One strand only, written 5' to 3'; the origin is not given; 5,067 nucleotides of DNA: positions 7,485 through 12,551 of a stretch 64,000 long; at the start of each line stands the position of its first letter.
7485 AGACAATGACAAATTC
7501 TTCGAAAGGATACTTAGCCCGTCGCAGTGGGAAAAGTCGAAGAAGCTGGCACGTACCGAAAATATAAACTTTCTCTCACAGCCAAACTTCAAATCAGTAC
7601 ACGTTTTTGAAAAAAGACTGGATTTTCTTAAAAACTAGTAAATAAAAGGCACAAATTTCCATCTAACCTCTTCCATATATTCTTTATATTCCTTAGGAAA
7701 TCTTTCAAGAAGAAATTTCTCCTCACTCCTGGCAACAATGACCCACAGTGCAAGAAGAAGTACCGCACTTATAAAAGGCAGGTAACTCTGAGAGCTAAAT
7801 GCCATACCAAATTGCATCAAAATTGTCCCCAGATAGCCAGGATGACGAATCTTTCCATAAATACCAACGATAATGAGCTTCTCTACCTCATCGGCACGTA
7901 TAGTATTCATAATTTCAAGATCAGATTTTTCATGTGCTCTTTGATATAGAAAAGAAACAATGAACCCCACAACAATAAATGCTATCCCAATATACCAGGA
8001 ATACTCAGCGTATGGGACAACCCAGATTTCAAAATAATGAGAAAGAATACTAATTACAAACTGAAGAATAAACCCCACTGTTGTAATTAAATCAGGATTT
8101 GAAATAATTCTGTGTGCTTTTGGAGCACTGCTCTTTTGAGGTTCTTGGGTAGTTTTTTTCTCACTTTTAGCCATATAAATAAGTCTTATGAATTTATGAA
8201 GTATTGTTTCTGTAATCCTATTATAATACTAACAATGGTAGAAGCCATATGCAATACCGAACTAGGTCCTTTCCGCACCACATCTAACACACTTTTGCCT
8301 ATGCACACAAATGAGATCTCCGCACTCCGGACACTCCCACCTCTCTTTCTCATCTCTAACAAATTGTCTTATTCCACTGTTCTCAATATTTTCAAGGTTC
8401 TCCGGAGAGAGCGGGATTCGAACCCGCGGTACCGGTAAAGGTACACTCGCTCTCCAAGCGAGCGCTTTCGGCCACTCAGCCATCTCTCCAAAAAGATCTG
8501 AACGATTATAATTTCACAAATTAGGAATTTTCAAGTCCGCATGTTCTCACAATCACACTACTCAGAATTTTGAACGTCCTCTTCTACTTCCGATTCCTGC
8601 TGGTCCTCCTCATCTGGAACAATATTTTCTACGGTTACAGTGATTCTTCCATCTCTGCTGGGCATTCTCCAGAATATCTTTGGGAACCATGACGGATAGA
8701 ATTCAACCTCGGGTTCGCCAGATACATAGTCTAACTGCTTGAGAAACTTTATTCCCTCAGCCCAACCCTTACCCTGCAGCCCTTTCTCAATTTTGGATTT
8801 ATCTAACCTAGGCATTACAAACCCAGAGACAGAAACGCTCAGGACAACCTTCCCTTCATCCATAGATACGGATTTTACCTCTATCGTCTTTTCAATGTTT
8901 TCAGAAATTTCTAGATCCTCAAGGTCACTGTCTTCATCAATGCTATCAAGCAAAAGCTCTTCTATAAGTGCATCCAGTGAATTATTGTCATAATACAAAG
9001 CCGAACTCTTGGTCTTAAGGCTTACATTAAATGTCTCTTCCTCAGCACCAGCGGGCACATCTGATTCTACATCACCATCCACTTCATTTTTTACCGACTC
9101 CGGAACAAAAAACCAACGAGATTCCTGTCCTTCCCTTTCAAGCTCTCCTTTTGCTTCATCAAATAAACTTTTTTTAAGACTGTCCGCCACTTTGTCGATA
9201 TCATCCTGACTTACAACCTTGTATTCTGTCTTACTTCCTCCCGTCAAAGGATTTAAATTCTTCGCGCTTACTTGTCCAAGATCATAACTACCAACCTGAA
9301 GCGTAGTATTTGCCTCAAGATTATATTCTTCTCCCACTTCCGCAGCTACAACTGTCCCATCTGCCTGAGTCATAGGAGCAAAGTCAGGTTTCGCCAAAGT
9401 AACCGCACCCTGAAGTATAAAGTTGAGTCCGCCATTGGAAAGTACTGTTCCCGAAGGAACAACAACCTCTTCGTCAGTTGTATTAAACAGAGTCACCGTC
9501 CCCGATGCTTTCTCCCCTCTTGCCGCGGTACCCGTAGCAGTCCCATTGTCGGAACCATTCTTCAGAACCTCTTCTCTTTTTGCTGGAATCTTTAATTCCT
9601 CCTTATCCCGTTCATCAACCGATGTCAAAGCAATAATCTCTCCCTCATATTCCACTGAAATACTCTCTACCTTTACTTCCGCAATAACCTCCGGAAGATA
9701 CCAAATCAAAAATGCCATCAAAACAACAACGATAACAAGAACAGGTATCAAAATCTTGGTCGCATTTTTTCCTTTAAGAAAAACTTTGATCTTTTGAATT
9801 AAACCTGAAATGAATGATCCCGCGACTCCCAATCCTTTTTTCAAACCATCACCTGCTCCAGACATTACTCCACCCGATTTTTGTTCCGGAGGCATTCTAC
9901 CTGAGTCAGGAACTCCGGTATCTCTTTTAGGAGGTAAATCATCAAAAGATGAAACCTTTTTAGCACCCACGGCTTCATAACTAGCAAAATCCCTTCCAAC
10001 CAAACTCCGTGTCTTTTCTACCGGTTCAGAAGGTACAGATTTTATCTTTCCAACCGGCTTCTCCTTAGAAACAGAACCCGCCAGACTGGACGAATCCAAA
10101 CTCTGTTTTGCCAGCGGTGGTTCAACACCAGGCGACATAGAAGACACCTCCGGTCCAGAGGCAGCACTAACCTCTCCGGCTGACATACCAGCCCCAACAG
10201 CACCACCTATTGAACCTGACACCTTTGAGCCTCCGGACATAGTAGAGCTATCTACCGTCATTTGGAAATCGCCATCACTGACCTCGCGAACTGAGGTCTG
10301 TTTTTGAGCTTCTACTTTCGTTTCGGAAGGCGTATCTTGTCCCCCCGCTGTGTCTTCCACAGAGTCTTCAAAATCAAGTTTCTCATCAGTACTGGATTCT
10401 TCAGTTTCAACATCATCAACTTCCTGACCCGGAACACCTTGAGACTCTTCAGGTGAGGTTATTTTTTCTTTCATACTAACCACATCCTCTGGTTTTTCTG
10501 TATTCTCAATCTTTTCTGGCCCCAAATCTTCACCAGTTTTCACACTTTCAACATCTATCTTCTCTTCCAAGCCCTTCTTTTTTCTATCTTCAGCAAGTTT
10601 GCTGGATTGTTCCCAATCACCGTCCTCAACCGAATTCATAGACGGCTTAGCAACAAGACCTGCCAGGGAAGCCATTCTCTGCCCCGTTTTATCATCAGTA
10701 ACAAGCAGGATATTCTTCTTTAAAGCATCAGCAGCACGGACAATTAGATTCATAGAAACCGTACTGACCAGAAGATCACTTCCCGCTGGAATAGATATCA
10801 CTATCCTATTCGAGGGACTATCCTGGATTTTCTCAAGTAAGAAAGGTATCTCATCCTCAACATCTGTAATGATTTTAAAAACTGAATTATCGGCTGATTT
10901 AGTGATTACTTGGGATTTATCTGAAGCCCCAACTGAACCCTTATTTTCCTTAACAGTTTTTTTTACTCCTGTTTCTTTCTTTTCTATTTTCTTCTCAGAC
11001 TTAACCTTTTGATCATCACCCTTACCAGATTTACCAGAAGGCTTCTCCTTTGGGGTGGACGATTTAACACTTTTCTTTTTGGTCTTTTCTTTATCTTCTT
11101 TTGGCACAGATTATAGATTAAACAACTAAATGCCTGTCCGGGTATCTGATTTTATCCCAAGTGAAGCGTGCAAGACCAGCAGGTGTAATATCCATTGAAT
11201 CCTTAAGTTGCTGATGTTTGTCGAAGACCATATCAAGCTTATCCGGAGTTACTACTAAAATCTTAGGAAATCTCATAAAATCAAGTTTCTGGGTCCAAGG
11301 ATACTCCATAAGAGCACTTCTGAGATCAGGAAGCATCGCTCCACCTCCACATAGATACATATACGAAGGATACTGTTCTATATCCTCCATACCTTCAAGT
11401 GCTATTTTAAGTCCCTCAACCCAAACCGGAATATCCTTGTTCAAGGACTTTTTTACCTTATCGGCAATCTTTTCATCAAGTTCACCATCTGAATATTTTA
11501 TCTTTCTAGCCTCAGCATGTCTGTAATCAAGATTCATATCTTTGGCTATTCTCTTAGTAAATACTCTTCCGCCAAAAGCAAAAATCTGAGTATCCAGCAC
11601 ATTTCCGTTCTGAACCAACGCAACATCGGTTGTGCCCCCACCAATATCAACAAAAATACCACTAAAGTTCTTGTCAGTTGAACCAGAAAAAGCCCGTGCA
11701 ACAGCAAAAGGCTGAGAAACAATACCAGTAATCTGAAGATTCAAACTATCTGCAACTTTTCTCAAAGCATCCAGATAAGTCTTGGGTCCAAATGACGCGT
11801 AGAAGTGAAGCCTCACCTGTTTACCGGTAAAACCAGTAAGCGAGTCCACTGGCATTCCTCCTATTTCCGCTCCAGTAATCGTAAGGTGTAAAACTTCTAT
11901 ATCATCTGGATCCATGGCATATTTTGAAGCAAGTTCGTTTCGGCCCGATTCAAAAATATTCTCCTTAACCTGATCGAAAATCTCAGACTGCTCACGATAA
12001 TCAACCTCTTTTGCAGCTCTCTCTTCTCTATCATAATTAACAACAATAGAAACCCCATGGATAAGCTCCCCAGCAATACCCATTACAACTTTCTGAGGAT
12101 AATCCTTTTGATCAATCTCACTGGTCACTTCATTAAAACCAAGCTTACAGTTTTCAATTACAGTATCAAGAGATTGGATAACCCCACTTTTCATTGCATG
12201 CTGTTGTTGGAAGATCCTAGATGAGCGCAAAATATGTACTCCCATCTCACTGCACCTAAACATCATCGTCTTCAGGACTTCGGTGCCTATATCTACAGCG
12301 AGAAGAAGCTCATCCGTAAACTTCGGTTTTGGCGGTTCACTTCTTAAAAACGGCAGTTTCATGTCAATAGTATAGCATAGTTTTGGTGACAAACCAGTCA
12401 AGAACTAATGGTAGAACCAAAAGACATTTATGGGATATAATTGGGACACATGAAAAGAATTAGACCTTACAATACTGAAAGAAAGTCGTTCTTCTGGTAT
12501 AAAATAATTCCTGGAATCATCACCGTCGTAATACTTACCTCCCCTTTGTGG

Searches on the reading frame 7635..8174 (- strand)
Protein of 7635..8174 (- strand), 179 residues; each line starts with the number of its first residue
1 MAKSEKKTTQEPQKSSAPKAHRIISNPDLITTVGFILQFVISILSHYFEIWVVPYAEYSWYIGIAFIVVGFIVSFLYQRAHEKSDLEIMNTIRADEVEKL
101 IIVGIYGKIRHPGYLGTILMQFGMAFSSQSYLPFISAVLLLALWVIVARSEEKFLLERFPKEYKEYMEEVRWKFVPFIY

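Call 11: search_protein_families(library=pfam, proteins=[window:7635-8174:-], max_evalue=0.001)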
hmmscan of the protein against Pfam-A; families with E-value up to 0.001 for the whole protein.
window:7635-8174:- (179 aa): 2 families
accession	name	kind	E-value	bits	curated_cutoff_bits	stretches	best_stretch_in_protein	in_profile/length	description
PF04191.18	PEMT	-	8.1e-10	39.5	25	1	61-161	4-104/105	Phospholipid methyltransferase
PF01222.22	ERG4_ERG24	-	4.2e-08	32.8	27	1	80-179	331-432/432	Ergosterol biosynthesis ERG4/ERG24 family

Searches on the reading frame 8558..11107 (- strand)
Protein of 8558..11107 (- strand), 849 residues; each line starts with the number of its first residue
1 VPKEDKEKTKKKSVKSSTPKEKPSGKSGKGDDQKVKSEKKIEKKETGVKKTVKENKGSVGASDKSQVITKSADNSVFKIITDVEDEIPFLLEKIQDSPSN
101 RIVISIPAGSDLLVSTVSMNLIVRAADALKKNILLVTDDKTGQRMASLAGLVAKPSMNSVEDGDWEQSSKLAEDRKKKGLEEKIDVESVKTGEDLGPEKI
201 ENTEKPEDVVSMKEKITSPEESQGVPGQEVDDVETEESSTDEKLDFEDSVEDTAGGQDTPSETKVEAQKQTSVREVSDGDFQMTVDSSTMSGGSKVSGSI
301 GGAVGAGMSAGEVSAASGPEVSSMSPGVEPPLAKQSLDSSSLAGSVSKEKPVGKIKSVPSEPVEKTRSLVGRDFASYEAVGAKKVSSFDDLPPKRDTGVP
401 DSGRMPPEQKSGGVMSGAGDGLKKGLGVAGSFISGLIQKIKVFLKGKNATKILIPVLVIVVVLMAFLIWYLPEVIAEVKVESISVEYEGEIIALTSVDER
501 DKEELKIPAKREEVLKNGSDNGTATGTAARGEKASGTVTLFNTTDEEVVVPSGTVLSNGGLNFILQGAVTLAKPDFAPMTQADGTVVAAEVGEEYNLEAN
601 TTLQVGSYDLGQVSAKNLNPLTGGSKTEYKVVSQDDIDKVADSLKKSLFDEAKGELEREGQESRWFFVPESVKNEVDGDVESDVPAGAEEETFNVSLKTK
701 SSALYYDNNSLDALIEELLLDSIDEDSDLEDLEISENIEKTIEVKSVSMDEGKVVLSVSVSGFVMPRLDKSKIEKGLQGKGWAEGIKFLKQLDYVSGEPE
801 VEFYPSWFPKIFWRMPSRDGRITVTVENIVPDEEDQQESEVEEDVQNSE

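Call 10: search_protein_families(library=pfam, proteins=[window:8558-11107:-], max_evalue=0.001)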
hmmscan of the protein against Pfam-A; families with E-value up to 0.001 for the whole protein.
window:8558-11107:- (849 aa): 1 family
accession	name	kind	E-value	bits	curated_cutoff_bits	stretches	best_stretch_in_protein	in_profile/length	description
PF04865.19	Baseplate_J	-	3.1e-06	27.1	21.1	1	531-628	20-113/255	Baseplate J-like protein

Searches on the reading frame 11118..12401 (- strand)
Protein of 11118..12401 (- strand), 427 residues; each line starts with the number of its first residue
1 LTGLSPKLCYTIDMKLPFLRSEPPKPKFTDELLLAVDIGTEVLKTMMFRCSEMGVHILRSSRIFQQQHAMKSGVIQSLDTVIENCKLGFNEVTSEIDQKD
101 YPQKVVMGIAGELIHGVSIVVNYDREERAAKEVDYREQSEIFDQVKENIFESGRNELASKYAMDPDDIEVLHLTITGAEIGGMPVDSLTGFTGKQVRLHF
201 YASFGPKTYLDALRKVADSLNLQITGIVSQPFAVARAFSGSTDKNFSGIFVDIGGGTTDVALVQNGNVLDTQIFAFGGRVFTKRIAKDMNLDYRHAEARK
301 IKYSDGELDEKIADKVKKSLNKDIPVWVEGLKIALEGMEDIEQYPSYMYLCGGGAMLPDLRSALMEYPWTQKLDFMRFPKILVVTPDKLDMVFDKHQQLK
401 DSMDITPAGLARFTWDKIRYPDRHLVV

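Call 10: search_protein_families(library=pfam, proteins=[window:11118-12401:-], max_evalue=0.001)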
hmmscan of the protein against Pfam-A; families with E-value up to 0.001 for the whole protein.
window:11118-12401:- (427 aa): 6 families
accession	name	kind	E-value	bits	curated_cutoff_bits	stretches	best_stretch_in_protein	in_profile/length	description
PF14450.12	FtsA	-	2.8e-11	44.3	31.8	1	250-362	2-97/127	Cell division protein FtsA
PF11104.14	PilM_2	-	7.1e-08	32.2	27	1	249-366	183-296/340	Type IV pilus assembly protein PilM;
PF06277.17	EutA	-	1.9e-06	27.5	27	1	239-301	136-197/475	Ethanolamine utilisation protein EutA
PF06723.19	MreB_Mbl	-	4e-06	26.3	27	1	243-294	142-193/327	MreB/Mbl protein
PF01968.24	Hydantoinase_A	-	0.00022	21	22.9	1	223-269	54-102/291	Hydantoinase/oxoprolinase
PF02541.22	Ppx-GppA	-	0.00072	19.5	27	0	240-300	106-166/285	Ppx/GppA phosphatase family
